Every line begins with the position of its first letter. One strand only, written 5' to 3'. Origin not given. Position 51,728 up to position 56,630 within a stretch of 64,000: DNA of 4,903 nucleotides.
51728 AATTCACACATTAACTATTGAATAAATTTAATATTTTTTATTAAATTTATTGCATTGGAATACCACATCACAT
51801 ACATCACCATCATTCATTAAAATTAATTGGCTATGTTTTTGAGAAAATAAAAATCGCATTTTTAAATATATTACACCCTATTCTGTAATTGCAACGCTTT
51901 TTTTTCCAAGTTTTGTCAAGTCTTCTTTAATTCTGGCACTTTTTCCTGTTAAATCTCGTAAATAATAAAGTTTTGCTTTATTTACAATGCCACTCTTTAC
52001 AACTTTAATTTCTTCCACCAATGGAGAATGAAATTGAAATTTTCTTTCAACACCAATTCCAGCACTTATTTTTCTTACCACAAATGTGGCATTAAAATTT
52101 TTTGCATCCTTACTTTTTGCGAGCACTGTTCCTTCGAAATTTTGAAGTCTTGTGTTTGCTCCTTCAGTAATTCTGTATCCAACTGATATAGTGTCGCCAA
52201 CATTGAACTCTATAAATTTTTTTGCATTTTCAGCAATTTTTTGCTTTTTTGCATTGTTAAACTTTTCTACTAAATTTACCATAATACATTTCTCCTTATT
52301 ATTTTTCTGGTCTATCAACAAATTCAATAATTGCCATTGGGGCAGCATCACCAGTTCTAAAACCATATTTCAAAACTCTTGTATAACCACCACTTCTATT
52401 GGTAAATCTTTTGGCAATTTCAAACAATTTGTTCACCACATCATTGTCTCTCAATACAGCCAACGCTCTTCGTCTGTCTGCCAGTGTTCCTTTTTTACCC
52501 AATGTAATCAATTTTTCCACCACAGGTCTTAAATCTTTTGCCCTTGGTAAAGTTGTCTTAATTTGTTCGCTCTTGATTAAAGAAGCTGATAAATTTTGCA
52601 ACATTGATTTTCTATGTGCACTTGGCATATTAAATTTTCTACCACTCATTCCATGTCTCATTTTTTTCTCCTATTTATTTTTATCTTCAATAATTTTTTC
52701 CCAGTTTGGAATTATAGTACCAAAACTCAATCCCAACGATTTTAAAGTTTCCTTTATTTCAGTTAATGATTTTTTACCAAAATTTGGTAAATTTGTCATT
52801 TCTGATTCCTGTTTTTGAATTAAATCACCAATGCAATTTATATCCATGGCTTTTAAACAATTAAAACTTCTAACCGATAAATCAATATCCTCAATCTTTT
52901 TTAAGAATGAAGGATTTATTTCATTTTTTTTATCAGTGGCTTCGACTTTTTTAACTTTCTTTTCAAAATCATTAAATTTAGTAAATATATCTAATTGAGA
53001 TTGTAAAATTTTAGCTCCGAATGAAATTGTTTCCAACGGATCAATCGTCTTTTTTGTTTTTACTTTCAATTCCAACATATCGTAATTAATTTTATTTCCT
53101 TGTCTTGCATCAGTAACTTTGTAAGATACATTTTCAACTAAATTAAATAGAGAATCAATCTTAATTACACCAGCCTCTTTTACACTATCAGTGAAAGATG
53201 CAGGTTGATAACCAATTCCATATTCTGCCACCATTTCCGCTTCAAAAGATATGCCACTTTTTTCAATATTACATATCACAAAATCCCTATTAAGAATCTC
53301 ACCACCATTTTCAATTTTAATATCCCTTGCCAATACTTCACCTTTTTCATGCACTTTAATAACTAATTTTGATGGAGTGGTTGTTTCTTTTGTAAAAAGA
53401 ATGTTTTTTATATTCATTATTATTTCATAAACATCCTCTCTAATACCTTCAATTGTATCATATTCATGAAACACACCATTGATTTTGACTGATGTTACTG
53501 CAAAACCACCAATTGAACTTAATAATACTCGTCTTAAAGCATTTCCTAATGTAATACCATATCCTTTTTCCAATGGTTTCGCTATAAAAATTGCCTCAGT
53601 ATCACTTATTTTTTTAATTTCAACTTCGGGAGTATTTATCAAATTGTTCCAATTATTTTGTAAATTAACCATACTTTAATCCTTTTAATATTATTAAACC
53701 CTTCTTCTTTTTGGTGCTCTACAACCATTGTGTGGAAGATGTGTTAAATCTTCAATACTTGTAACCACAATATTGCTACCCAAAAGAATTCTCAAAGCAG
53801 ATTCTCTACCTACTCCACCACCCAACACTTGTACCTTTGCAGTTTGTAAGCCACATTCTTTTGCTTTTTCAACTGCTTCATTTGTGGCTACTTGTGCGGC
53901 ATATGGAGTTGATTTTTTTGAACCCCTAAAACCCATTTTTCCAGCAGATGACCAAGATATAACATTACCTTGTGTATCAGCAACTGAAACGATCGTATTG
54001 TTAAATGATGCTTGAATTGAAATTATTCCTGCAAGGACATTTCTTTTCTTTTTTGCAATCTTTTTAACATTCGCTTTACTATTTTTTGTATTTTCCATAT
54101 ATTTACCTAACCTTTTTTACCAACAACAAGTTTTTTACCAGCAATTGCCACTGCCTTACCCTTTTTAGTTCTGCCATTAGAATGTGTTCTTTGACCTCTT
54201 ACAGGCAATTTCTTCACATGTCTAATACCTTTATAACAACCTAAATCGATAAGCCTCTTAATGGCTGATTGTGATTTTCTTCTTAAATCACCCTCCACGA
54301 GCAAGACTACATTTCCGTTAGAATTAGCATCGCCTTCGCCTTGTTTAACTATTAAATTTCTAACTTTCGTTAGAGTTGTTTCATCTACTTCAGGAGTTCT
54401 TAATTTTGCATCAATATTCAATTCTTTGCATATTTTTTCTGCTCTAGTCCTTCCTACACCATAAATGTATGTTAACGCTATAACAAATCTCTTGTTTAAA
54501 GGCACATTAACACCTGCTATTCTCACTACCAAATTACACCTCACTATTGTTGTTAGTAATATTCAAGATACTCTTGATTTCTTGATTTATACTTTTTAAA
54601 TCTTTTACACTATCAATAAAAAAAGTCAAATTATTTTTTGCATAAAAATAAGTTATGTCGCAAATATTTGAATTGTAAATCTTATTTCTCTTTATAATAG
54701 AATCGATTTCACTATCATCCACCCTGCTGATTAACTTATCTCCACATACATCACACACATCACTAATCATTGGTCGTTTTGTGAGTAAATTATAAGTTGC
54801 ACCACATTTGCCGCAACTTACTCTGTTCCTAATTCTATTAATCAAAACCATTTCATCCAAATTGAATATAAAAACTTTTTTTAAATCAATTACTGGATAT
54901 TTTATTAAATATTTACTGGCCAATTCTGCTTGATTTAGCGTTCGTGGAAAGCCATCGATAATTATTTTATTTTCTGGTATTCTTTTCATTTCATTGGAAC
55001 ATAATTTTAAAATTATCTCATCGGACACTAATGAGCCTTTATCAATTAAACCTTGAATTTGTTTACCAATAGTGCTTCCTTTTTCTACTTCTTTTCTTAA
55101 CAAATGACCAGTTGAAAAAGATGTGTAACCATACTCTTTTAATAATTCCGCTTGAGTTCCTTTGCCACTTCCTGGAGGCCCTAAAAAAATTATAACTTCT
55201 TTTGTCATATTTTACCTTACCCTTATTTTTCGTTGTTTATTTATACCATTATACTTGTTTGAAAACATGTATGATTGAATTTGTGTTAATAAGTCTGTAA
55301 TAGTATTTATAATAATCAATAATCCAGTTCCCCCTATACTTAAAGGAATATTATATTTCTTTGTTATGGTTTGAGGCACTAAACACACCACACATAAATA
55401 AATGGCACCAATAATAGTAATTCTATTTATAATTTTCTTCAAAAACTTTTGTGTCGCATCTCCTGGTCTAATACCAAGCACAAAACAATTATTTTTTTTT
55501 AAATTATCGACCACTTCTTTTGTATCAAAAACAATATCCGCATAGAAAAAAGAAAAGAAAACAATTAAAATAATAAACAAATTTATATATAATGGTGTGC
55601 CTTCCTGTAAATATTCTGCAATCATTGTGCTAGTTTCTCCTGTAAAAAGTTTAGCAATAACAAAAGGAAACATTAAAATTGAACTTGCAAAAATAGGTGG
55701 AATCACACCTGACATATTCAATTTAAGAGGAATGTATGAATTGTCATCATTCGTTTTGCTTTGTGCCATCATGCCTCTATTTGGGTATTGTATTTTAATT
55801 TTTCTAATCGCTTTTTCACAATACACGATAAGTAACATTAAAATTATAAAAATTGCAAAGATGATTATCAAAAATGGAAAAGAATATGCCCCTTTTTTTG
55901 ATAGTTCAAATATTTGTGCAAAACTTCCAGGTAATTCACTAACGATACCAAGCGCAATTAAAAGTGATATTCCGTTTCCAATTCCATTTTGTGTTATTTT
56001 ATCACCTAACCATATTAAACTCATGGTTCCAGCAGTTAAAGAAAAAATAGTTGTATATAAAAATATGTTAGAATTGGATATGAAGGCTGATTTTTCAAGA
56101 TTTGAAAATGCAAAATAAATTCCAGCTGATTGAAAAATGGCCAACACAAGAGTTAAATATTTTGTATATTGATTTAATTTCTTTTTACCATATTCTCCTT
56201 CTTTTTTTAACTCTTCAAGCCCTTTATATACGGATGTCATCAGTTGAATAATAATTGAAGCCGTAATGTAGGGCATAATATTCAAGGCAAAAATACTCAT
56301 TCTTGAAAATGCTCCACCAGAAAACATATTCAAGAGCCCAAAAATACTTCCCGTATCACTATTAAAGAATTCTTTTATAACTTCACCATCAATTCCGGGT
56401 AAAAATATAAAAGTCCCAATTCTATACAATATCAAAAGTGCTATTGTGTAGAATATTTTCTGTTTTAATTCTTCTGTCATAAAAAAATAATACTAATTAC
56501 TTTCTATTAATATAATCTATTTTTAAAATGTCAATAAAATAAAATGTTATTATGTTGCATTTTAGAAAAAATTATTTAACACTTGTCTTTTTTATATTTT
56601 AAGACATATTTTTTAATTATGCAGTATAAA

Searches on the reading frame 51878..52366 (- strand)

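Call 59: search_protein_families(library=pfam, max_evalue=0.00001, proteins=[window:51878-52366:-])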
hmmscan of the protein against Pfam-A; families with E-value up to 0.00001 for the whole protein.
window:51878-52366:- (162 aa): 1 family
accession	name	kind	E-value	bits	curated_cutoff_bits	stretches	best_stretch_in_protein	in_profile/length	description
PF01245.26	Ribosomal_L19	-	1.8e-38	131.3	22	1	46-148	10-110/111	Ribosomal protein L19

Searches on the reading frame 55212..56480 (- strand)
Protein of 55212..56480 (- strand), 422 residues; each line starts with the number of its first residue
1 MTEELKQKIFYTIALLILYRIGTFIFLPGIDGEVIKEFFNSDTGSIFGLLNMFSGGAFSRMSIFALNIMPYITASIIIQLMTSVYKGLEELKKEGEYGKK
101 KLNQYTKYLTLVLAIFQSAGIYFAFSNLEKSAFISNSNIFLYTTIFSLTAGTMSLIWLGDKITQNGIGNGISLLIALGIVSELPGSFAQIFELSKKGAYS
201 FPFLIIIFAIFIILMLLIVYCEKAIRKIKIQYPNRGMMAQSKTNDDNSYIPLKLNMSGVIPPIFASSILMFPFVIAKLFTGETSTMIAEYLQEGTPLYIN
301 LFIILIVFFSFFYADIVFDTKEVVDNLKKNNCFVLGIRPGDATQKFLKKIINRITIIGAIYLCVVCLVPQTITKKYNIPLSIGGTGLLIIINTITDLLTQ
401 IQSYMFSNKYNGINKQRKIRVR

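Call 59: search_protein_families(library=pfam, max_evalue=0.00001, proteins=[window:55212-56480:-])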
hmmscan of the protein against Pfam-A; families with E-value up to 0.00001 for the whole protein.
window:55212-56480:- (422 aa): 1 family
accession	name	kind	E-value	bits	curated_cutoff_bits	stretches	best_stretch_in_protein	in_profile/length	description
PF00344.25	SecY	-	7.3e-102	341.3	32.2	1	62-397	1-305/306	SecY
